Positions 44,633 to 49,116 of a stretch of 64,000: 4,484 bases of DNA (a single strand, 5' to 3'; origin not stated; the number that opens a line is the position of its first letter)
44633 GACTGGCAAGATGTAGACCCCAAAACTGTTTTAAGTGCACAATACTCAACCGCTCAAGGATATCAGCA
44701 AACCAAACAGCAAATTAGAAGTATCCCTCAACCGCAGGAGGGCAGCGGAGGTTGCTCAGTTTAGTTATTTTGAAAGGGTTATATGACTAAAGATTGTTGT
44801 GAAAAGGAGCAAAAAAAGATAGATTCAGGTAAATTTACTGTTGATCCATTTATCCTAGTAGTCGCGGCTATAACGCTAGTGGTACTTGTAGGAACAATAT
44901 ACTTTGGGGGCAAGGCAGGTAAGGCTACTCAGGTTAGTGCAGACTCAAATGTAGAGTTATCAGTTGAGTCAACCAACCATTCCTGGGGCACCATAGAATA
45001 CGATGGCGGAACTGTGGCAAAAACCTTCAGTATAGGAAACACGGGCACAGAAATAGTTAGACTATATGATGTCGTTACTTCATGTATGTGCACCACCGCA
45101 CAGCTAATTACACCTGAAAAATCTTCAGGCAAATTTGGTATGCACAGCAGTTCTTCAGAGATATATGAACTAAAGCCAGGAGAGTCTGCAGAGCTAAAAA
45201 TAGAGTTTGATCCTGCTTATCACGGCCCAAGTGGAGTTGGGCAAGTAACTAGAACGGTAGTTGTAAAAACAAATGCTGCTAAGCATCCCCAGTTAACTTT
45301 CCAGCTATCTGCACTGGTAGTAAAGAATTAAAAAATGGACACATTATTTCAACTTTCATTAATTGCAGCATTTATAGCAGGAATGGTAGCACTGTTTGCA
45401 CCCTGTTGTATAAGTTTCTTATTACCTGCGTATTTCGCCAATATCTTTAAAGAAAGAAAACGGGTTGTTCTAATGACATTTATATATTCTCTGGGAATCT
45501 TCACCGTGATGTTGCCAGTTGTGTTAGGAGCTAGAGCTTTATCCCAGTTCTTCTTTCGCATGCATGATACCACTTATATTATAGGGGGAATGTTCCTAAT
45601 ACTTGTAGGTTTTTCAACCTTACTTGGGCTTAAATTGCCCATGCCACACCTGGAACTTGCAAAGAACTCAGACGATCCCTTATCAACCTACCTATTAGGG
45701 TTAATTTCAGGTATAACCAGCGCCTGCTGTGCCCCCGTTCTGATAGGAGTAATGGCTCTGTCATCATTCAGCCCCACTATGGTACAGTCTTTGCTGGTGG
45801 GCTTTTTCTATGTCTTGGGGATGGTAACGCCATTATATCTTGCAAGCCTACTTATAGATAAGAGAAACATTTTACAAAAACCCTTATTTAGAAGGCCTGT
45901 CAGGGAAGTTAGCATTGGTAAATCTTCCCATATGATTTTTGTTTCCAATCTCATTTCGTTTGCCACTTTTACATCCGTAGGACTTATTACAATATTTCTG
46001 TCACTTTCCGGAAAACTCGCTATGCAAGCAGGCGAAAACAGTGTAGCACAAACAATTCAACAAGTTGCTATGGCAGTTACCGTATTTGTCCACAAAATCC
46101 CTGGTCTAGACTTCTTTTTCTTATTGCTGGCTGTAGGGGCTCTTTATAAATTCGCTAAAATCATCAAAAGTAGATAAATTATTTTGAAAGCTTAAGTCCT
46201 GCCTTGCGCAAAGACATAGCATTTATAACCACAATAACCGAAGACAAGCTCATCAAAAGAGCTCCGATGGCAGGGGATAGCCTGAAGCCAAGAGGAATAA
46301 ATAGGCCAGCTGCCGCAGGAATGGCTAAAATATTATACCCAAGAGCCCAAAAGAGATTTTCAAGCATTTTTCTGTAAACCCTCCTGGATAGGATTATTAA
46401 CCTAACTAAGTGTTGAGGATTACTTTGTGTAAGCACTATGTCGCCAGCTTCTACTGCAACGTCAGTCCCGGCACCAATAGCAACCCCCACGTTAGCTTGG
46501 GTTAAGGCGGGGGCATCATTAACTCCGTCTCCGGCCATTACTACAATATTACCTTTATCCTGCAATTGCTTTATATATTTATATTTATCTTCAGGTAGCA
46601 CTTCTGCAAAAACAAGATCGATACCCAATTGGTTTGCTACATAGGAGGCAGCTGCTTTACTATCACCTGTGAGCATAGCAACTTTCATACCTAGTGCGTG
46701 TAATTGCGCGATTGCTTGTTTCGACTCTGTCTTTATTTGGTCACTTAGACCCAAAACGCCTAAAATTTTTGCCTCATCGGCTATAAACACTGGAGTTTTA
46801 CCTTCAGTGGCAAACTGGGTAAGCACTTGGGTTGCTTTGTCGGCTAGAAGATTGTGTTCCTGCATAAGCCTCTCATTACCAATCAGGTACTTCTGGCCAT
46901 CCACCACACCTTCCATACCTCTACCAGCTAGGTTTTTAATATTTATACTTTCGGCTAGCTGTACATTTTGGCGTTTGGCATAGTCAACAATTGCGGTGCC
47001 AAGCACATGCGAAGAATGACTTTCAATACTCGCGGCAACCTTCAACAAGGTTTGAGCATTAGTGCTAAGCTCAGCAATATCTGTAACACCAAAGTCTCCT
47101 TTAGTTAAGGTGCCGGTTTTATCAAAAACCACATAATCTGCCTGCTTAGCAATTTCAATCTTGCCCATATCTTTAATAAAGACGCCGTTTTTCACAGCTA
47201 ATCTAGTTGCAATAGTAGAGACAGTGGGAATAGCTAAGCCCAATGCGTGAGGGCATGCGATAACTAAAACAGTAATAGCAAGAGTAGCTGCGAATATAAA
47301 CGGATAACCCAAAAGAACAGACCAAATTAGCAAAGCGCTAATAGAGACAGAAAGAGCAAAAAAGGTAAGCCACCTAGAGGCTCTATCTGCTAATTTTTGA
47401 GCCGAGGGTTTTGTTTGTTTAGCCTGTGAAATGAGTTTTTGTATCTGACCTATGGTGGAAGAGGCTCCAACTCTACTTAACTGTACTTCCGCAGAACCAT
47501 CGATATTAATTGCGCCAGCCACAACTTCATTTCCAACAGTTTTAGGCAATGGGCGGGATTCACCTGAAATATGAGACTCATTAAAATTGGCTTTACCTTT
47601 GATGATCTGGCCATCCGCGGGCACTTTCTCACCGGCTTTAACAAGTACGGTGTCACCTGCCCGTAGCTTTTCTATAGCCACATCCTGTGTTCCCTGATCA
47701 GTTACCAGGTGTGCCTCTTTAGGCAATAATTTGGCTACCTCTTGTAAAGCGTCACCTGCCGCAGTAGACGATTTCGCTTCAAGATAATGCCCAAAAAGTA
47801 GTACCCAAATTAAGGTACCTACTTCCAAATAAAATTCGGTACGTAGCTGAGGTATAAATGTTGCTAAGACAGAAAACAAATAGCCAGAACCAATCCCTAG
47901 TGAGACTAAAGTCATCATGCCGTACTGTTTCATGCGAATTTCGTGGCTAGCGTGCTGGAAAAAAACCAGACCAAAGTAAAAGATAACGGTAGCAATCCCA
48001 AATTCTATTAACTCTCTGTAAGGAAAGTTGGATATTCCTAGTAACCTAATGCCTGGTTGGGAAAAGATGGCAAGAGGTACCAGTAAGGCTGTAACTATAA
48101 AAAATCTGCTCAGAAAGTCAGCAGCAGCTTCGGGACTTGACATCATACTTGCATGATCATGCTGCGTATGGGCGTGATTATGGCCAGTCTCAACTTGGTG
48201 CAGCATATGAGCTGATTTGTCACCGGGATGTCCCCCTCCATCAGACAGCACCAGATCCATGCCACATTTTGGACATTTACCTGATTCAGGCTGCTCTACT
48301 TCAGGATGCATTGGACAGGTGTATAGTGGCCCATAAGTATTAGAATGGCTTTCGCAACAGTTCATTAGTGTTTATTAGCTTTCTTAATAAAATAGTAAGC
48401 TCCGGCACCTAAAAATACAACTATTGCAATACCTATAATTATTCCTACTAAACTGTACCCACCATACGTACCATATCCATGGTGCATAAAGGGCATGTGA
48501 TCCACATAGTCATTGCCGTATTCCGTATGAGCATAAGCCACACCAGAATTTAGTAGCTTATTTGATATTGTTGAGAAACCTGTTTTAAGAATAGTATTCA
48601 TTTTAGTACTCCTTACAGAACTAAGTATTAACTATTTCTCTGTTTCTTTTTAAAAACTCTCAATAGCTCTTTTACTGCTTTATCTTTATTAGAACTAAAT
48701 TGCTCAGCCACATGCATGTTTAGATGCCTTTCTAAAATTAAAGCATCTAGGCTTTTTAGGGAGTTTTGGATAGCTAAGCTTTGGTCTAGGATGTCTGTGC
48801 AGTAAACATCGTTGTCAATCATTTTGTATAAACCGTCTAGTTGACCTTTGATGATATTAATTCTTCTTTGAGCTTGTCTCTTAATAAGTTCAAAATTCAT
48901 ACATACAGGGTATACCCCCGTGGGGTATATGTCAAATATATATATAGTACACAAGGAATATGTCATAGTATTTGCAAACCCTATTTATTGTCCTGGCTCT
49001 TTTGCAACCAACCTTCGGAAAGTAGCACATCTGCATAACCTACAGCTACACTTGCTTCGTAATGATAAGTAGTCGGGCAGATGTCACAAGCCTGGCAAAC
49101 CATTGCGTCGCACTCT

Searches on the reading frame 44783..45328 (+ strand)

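Call 22: search_protein_families(library=pfam, proteins=[window:44783-45328:+], max_evalue=0.01)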
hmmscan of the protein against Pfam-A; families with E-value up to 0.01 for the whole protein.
window:44783-45328:+ (182 aa): 3 families
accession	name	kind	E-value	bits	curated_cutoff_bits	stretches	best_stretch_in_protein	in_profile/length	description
PF07610.17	DUF1573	-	7.3e-14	52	26.1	1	60-170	2-90/98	Protein of unknown function (DUF1573)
PF22544.2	HYDIN_VesB_CFA65-like_Ig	-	1.1e-07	32.4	25.5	1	65-174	9-96/100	HYDIN/CFA65/VesB-like, Ig-like domain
PF01917.21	Arch_flagellin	-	6e-05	23.9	29.5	1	25-158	15-148/162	Archaebacterial flagellin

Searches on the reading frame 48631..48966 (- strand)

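Call 22: search_protein_families(library=pfam, proteins=[window:48631-48966:-], max_evalue=0.01)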
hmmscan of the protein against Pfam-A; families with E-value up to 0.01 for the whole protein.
window:48631-48966:- (112 aa): 1 family
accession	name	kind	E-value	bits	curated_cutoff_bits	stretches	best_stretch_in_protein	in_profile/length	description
PF02583.22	Trns_repr_metal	-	1e-20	74.4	22.8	1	29-107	2-78/78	Metal-sensitive transcriptional repressor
